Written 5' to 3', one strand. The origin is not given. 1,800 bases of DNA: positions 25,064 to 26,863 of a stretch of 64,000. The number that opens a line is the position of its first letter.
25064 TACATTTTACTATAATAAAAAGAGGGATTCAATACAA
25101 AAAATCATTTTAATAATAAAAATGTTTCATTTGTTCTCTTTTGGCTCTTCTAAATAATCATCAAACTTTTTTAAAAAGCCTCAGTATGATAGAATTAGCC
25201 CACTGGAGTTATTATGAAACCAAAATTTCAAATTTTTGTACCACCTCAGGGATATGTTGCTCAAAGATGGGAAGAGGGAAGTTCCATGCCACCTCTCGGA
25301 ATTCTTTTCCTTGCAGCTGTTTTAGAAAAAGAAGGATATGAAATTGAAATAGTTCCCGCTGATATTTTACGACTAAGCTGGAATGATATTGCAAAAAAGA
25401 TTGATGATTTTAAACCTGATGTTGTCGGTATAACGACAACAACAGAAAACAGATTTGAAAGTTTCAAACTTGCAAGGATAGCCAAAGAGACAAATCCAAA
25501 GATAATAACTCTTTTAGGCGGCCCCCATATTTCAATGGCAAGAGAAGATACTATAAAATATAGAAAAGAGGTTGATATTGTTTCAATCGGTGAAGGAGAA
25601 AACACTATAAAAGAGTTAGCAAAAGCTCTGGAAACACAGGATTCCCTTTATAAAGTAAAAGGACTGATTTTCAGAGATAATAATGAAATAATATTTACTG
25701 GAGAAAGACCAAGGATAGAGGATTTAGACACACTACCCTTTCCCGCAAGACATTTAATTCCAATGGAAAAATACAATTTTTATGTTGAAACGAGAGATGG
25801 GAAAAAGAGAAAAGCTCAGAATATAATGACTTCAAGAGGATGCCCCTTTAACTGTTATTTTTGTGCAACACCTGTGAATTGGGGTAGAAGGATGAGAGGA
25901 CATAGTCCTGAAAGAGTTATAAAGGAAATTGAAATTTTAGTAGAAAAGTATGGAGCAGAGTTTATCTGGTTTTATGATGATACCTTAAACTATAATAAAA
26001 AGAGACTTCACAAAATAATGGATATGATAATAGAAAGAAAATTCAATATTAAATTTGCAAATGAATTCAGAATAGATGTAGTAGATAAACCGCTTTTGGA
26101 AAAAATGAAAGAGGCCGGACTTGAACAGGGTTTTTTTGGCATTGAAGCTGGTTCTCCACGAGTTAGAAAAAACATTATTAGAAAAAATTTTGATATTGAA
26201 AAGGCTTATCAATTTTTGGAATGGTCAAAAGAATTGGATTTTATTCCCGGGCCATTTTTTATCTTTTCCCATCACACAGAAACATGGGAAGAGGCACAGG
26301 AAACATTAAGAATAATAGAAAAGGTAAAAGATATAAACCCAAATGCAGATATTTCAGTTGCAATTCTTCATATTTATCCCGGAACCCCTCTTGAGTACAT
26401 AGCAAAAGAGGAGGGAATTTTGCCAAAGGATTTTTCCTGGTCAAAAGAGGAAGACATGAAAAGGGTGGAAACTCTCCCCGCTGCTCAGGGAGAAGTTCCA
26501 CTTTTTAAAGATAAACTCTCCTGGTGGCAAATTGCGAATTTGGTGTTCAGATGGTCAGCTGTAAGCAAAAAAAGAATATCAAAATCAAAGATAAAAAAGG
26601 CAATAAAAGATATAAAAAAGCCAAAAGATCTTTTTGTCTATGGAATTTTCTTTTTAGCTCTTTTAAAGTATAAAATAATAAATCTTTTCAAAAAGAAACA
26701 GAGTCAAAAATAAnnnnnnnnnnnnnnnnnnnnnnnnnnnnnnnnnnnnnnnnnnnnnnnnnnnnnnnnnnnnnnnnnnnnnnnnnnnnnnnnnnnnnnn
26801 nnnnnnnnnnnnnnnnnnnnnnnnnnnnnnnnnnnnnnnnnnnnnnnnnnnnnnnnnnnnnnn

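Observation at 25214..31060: B12-binding radical SAM enzyme paired with two large GT-C-like membrane proteins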

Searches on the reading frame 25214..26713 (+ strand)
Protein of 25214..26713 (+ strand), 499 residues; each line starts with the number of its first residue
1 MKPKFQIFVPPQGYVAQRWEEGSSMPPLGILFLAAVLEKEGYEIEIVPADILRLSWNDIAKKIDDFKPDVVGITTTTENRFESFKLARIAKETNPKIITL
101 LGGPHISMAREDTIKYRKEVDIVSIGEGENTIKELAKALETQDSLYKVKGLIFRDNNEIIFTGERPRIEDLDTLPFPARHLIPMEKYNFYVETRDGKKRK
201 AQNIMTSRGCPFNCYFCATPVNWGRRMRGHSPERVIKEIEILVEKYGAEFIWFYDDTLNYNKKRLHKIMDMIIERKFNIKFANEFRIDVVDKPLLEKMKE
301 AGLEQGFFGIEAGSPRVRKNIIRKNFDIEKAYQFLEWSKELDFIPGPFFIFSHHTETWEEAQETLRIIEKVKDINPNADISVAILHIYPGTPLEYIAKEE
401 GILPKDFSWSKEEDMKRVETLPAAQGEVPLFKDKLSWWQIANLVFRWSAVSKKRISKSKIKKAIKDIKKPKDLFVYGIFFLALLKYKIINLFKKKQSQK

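Call 3: search_protein_families(library=pfam, proteins=[window:25214-26713:+], max_evalue=0.01)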
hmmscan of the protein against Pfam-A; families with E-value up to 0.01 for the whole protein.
window:25214-26713:+ (499 aa): 2 families
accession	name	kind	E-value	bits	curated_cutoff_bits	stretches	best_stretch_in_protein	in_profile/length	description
PF02310.24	B12-binding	-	1.7e-24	86.4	32.1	1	23-135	10-120/121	B12 binding domain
PF04055.27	Radical_SAM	-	3.4e-21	76.5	29.5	1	206-366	3-164/166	Radical SAM superfamily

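Call 4: search_protein_families(library=ncbifam, proteins=[window:25214-26713:+], max_evalue=0.01)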
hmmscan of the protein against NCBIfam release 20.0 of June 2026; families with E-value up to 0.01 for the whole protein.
window:25214-26713:+ (499 aa): 28 families (the best 25 are shown)
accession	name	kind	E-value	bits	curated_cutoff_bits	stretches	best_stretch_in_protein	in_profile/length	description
TIGR02026.1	BchE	equivalog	2.9e-51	174.9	481.35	1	20-369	15-363/497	magnesium-protoporphyrin IX monomethyl ester anaerobic oxidative cyclase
NF050148.1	rSAM_ApyD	equivalog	1.8e-50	172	750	1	26-393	24-389/645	RiPP biosynthesis radical SAM protein ApyD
NF038361.1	rSAM_Sden_1168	equivalog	4.4e-44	151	575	1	25-393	83-469/560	Sden_1168 family B12-binding radical SAM P-methyltransferase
TIGR03471.1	HpnJ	equivalog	2.1e-43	148.9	577.6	1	48-410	51-400/472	hopanoid biosynthesis associated radical SAM protein HpnJ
TIGR04479.1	bcpD_PhpK_rSAM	subfamily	8.5e-42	143.2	600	1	24-417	69-450/504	PhpK family radical SAM P-methyltransferase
TIGR04072.2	rSAM_ladder_B12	equivalog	6.5e-36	123.9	360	1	27-407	18-382/443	lipid biosynthesis B12-binding/radical SAM protein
TIGR04385.1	B12_rSAM_cofa1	equivalog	1.5e-33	116.7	450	1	26-404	19-401/438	B12 lower ligand biosynthesis radical SAM protein BzaD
TIGR04367.1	HpnR_B12_rSAM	equivalog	3.5e-33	114.9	650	1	26-391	21-367/490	hopanoid C-3 methylase HpnR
TIGR03975.1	rSAM_ocin_1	subfamily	1.9e-31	109.3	281.85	1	58-378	119-437/606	RiPP maturation radical SAM C-methyltransferase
TIGR04013.1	B12_SAM_MJ_1487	hypoth_equivalog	6.4e-31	107.5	251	1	59-397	34-357/382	TIGR04013 family B12-binding domain/radical SAM domain-containing protein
NF033712.0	B12_rSAM_KedN5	subfamily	1.6e-28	99.3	700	1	27-284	17-276/624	KedN5 family methylcobalamin-dependent radical SAM C-methyltransferase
TIGR04014.1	B12_SAM_MJ_0865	equivalog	1e-26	93.7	360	1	58-398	29-359/434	methyl-coenzyme M reductase glutamine C-methyltransferase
TIGR04295.1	B12_rSAM_oligo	hypoth_equivalog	2.6e-24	85.7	400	1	27-312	25-303/422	TIGR04295 family B12-binding domain-containing radical SAM protein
NF033070.1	rSAM_AprD4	equivalog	6.4e-24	84.7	500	1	162-403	161-396/456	AprD4 family radical SAM diol-dehydratase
TIGR04190.1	B12_SAM_Ta0216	equivalog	1.6e-22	79.8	500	1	25-302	35-324/554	TIGR04190 family B12-binding domain/radical SAM domain protein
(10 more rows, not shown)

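Call 6: find_homologous_proteins(query=window:25214-26710:+)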
Query window:25214-26710:+ (499 aa): 4030 proteins with E <= 0.001 among 8000 candidates; the best 120 are listed.
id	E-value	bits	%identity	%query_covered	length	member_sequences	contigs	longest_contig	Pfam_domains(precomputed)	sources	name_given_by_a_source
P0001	0.0e+0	1075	94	100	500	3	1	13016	PF04055.28,PF02310.25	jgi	-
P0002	3.1e-296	1001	87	99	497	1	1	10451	PF04055.28,PF02310.25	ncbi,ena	-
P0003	1.1e-295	999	86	99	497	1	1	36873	PF04055.28,PF02310.25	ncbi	-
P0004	1.3e-295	999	87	99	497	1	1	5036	PF04055.28,PF02310.25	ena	-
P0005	1.6e-295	999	86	99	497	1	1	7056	PF04055.28,PF02310.25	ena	-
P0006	2.9e-295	998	87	99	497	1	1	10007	PF04055.28,PF02310.25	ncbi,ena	-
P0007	1.2e-294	996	86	99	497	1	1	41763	PF04055.28,PF02310.25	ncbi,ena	-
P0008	1.3e-292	989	86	99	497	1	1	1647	PF04055.28,PF02310.25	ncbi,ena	-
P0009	2.6e-290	981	84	99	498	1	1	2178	PF04055.28,PF02310.25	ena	-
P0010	3.8e-277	938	81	99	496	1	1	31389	PF04055.28,PF02310.25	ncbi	-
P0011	5.1e-265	898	79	96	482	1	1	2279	PF04055.28,PF02310.25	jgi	-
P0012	8.6e-265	897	79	96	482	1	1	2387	PF04055.28,PF02310.25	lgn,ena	-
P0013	3.5e-264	895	78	96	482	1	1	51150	PF04055.28,PF02310.25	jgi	-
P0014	4.4e-264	895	77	99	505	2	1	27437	PF04055.28,PF02310.25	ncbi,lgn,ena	-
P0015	6.2e-259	878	79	94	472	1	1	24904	PF04055.28,PF02310.25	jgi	jgi:radical SAM superfamily enzyme YgiQ (UPF0313 family)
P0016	6.3e-258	875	78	94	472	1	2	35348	PF04055.28,PF02310.25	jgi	jgi:radical SAM superfamily enzyme YgiQ (UPF0313 family)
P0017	5.3e-255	865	75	98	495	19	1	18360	PF04055.28,PF02310.25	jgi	-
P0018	1.5e-254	863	75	99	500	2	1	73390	PF04055.28,PF02310.25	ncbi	-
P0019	3.6e-248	842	72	99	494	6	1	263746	PF04055.28,PF02310.25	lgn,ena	-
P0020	8.8e-247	838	72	96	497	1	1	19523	PF04055.28,PF02310.25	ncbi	-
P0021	1.9e-244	830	71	99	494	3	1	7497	PF04055.28,PF02310.25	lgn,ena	-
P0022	1.9e-244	830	70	99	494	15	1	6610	PF04055.28,PF02310.25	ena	-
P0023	4.0e-242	823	71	98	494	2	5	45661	PF04055.28,PF02310.25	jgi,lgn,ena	-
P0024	6.7e-242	822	71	98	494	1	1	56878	PF04055.28,PF02310.25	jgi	-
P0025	1.5e-241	821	70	99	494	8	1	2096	PF04055.28,PF02310.25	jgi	-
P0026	2.2e-240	817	71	98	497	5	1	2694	PF04055.28,PF02310.25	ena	-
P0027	1.2e-237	808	69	98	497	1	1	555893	PF04055.28,PF02310.25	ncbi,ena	-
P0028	3.2e-237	806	68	98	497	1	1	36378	PF04055.28,PF02310.25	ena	-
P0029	7.1e-237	805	67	99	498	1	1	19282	PF04055.28,PF02310.25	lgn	-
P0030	9.6e-237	805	67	99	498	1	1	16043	PF04055.28,PF02310.25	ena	-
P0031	2.0e-236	804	70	96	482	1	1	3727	PF04055.28,PF02310.25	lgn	-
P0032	3.4e-236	803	68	98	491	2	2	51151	PF04055.28,PF02310.25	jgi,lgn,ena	-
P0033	6.4e-236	802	70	96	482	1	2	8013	PF04055.28,PF02310.25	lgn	-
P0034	3.5e-235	800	66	99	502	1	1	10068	PF04055.28,PF02310.25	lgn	-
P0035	1.7e-234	797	68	97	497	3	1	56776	PF04055.28,PF02310.25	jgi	jgi:radical SAM superfamily enzyme YgiQ (UPF0313 family)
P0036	6.5e-234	795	67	98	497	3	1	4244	PF04055.28,PF02310.25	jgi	-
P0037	4.7e-233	793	66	99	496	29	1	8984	PF04055.28,PF02310.25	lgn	-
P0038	5.8e-233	792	67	99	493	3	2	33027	PF04055.28,PF02310.25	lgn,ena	-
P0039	1.4e-232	791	65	98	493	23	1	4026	PF04055.28,PF02310.25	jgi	jgi:anaerobic magnesium-protoporphyrin IX monomethyl ester cyclase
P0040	1.5e-229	781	66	98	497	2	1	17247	PF04055.28,PF02310.25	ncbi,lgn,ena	-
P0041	3.3e-229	780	68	99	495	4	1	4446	PF04055.28,PF02310.25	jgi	-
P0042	2.2e-228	777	66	98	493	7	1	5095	PF04055.28,PF02310.25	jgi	jgi:anaerobic magnesium-protoporphyrin IX monomethyl ester cyclase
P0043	2.2e-228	777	65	96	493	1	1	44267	PF04055.28,PF02310.25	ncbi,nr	ncbi:MAG: radical SAM protein [Candidatus Aminicenantes bacterium]|nr:radical SAM protein [Candidatu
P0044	2.2e-227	774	65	99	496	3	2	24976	PF04055.28,PF02310.25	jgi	-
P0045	2.7e-227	774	65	98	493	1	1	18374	PF04055.28,PF02310.25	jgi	-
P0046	3.3e-227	773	65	98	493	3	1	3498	PF04055.28,PF02310.25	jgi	-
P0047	6.9e-227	772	64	99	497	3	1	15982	PF04055.28,PF02310.25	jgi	-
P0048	2.1e-226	771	64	98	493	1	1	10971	PF04055.28,PF02310.25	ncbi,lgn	ncbi:MAG: B12-binding domain-containing radical SAM protein [Acidobacteriota bacterium]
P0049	5.2e-226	769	63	98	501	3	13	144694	PF04055.28,PF02310.25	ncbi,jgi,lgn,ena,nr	ncbi:MAG: radical SAM protein [Acidobacteriota bacterium]|jgi:radical SAM superfamily enzyme YgiQ (U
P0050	7.8e-226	769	63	99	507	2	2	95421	PF04055.28,PF02310.25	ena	-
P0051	8.6e-226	769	64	99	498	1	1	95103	PF04055.28,PF02310.25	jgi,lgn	jgi:anaerobic magnesium-protoporphyrin IX monomethyl ester cyclase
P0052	2.5e-224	764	66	98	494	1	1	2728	PF04055.28,PF02310.25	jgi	jgi:radical SAM superfamily enzyme YgiQ (UPF0313 family)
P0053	2.9e-224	764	64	99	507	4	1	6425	PF04055.28,PF02310.25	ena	-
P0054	1.4e-223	761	69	93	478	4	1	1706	PF04055.28,PF02310.25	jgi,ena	-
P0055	1.8e-223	761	64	98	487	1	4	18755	PF04055.28,PF02310.25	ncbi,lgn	-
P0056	3.7e-223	760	65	99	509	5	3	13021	PF04055.28,PF02310.25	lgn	-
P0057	3.6e-222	757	64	99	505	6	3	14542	PF04055.28,PF02310.25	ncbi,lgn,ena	-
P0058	9.1e-222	755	64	99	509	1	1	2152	PF04055.28,PF02310.25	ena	-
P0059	2.5e-221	754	64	99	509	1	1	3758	PF04055.28,PF02310.25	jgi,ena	-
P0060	5.0e-220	750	66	94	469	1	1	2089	PF04055.28,PF02310.25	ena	-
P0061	5.6e-220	749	63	99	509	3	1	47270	PF04055.28,PF02310.25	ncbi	-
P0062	6.9e-220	749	64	99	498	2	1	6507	PF04055.28,PF02310.25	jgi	jgi:radical SAM superfamily enzyme YgiQ (UPF0313 family)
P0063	2.5e-219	747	63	99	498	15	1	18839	PF04055.28,PF02310.25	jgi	-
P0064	2.8e-219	747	63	99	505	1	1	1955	PF04055.28,PF02310.25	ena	-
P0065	3.0e-219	747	62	99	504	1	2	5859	PF04055.28,PF02310.25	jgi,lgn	jgi:anaerobic magnesium-protoporphyrin IX monomethyl ester cyclase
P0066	3.6e-219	747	63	99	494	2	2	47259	PF04055.28,PF02310.25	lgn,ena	-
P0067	7.8e-219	746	65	98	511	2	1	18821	PF04055.28,PF02310.25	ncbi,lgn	ncbi:MAG: B12-binding domain-containing radical SAM protein [Candidatus Aminicenantaceae bacterium]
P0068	1.1e-218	745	63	98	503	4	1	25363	PF04055.28,PF02310.25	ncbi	-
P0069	1.3e-218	745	64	99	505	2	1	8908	PF04055.28,PF02310.25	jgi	-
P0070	1.6e-218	745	63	99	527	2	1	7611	PF04055.28,PF02310.25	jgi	-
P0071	4.8e-218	743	63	99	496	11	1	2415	PF04055.28,PF02310.25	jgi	jgi:radical SAM superfamily enzyme YgiQ (UPF0313 family)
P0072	4.2e-217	740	63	99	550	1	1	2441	PF04055.28,PF02310.25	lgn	-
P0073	4.8e-217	740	63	99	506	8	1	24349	PF04055.28,PF02310.25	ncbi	ncbi:MAG: radical SAM protein [Candidatus Aminicenantaceae bacterium]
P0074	9.5e-217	739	63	99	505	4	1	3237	PF04055.28,PF02310.25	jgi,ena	-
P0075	1.0e-216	739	63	99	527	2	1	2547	PF04055.28,PF02310.25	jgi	-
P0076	3.3e-216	737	62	99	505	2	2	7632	PF04055.28,PF02310.25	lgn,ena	-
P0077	3.8e-216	737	63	99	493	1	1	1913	PF04055.28,PF02310.25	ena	-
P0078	4.3e-216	737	61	99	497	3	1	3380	PF04055.28,PF02310.25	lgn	-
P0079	5.8e-216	736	61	99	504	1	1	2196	PF04055.28,PF02310.25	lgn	-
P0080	1.2e-215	735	61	99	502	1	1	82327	PF04055.28,PF02310.25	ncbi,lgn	-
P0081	1.7e-214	731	63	95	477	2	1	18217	PF04055.28,PF02310.25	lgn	-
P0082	4.9e-214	730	65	94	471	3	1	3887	PF04055.28,PF02310.25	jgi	-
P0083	1.3e-212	725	60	99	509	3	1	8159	PF04055.28,PF02310.25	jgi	jgi:anaerobic magnesium-protoporphyrin IX monomethyl ester cyclase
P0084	2.0e-212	725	63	96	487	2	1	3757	PF04055.28,PF02310.25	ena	-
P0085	7.9e-212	723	62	100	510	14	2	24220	PF04055.28,PF02310.25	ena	-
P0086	1.2e-211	722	63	92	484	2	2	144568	PF04055.28,PF02310.25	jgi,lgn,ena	-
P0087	3.6e-211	720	62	96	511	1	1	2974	PF04055.28,PF02310.25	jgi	jgi:radical SAM superfamily enzyme YgiQ (UPF0313 family)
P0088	3.9e-211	720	61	99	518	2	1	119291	PF04055.28,PF02310.25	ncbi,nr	ncbi:MAG: B12-binding domain-containing radical SAM protein [Candidatus Aminicenantes bacterium]|nr:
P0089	5.6e-211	720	61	99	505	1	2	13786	PF04055.28,PF02310.25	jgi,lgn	jgi:anaerobic magnesium-protoporphyrin IX monomethyl ester cyclase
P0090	6.3e-211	720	66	93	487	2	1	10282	PF04055.28,PF02310.25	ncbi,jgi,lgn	-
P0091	1.9e-210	718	61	99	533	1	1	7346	PF04055.28,PF02310.25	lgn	-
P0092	3.0e-210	717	61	99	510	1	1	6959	PF04055.28,PF02310.25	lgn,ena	-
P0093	1.8e-209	715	62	98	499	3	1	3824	PF04055.28,PF02310.25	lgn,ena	-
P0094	1.1e-208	712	62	95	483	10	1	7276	PF04055.28,PF02310.25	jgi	jgi:radical SAM superfamily enzyme YgiQ (UPF0313 family)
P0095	1.5e-206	705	61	95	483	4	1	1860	PF04055.28,PF02310.25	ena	-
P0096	1.5e-204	699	59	99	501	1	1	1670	PF04055.28,PF02310.25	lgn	-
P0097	3.9e-204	697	59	99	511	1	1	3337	PF04055.28,PF02310.25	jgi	jgi:radical SAM superfamily enzyme YgiQ (UPF0313 family)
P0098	5.7e-204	697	61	95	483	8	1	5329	PF04055.28,PF02310.25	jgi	-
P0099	1.3e-203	695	61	96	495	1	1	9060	PF04055.28,PF02310.25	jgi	-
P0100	1.5e-203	695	64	93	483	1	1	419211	PF04055.28,PF02310.25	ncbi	ncbi:MAG: radical SAM protein [Acidobacteriota bacterium]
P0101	4.2e-202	690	60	96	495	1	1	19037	PF04055.28,PF02310.25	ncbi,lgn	-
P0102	1.3e-201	689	62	92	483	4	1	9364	PF04055.28,PF02310.25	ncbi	-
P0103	3.3e-201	688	59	97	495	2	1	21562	PF04055.28,PF02310.25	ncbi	-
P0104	3.1e-198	678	59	96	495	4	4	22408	PF04055.28,PF02310.25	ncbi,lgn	-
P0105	4.4e-198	677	59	95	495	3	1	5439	PF04055.28,PF02310.25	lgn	-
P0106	2.3e-197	675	59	95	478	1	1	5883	PF04055.28,PF02310.25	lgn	-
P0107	3.2e-194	665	59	94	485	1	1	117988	PF04055.28,PF02310.25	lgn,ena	-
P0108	3.4e-190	651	57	97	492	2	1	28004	PF04055.28,PF02310.25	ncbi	ncbi:MAG: B12-binding domain-containing radical SAM protein [Thermodesulfobacteriota bacterium]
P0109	9.2e-190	650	58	98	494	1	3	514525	PF04055.28,PF02310.25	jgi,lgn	-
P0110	3.8e-189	648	55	99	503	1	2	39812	PF04055.28,PF02310.25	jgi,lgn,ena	-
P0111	1.2e-187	643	57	99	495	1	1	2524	PF04055.28,PF02310.25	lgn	-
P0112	2.6e-178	612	56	98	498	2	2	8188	PF04055.28,PF02310.25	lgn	-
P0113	2.3e-177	609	57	96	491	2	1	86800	PF04055.28,PF02310.25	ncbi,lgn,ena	-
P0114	5.1e-177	608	56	98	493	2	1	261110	PF04055.28,PF02310.25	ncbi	-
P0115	2.0e-174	599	54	98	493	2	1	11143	PF04055.28,PF02310.25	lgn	-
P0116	1.1e-173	597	56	98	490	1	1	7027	PF04055.28,PF02310.25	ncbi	ncbi:MAG: B12-binding domain-containing radical SAM protein [Candidatus Aminicenantia bacterium]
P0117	2.0e-173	596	55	98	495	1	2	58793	PF04055.28,PF02310.25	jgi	jgi:anaerobic magnesium-protoporphyrin IX monomethyl ester cyclase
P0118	4.0e-172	592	56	95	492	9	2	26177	PF04055.28,PF02310.25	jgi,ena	-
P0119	2.4e-171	589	55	98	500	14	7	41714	PF04055.28,PF02310.25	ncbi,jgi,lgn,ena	-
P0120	3.5e-171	589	54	100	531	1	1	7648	PF04055.28,PF02310.25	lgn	-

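Call 9: find_encoding_contigs(protein=P0049, flank=10000, max_places=3)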
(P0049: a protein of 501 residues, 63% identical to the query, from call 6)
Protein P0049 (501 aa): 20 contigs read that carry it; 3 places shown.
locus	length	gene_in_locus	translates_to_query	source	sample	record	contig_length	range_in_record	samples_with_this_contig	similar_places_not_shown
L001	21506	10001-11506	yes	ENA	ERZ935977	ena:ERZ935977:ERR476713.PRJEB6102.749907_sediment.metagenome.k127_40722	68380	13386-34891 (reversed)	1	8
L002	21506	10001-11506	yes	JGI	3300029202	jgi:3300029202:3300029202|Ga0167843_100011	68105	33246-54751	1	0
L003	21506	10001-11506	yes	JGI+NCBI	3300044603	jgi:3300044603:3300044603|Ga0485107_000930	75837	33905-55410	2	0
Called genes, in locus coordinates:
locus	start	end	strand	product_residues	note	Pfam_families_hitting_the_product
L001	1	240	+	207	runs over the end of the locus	-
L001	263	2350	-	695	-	PF20245:DUF6600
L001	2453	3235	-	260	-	PF10609:ParA, PF00142:Fer4_NifH (faint), PF01656:CbiA, PF09140:MipZ (weak), PF13614:AAA_31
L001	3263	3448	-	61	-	PF12797:Fer4_2 (weak), PF12837:Fer4_6 (weak), PF13237:Fer4_10 (weak), PF00037:Fer4, PF12838:Fer4_7, PF13187:Fer4_9 (weak), PF12798:Fer4_3 (faint)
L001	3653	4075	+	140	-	PF02472:ExbD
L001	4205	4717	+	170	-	PF14559:TPR_19 (faint), PF07719:TPR_2 (faint), PF13174:TPR_6 (faint), PF13428:TPR_14 (faint), PF13432:TPR_16 (faint)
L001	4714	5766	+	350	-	PF25084:LbH_EIF2B (faint), PF25087:GMPPB_C, PF14602:Hexapep_2 (faint), PF00132:Hexapep (weak)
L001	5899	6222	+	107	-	PF21979:Hfq_1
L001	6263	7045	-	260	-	PF00535:Glycos_transf_2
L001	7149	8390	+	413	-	-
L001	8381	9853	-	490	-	PF03577:Peptidase_C69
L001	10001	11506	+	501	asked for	PF02310:B12-binding, PF04055:Radical_SAM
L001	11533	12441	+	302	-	-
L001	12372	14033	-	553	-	PF00657:Lipase_GDSL, PF13472:Lipase_GDSL_2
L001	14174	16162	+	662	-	PF18911:PKD_4, PF00801:PKD, PF21027:Sde0182_C (faint), PF22352:K319L-like_PKD (weak), PF18911:PKD_4, PF00801:PKD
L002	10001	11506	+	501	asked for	PF02310:B12-binding, PF04055:Radical_SAM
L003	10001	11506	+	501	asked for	PF02310:B12-binding, PF04055:Radical_SAM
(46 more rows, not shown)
